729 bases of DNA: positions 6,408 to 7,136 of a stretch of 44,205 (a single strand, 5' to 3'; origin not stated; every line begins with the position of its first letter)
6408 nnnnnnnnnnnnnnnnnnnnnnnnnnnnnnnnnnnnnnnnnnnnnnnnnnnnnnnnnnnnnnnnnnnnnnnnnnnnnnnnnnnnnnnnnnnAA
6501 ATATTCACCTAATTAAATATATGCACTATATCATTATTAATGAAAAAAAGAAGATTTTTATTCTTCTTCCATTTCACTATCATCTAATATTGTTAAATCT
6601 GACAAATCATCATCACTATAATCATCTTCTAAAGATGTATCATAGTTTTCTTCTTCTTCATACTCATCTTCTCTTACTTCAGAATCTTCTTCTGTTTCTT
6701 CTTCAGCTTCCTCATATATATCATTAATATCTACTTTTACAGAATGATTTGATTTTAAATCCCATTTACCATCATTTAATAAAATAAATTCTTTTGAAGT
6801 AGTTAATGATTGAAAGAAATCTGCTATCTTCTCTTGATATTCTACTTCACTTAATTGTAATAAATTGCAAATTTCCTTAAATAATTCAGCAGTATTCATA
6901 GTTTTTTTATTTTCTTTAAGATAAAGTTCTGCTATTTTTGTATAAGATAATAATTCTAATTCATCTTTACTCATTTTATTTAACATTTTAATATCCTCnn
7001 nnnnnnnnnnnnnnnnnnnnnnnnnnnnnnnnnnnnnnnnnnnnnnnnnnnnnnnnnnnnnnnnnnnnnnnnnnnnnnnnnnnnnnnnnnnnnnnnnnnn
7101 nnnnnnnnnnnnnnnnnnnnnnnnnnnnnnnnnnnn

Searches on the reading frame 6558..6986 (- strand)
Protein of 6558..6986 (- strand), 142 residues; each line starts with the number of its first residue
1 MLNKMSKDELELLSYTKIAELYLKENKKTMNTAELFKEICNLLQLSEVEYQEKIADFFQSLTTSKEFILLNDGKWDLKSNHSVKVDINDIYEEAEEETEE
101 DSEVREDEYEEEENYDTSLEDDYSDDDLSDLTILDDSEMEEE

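Call 8: search_protein_families(library=ncbifam, proteins=[window:6558-6986:-])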
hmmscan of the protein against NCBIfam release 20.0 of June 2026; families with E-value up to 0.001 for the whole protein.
window:6558-6986:- (142 aa): 2 families
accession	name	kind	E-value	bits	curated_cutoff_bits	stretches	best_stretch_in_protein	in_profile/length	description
TIGR04567.1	RNAP_delt_lowGC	equivalog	1.6e-16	60.2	42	1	14-84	4-74/83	DNA-directed RNA polymerase subunit delta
NF045964.1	RNAP_delt_plasma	equivalog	4.6e-09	36.2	72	1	16-78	4-76/77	DNA-directed RNA polymerase subunit delta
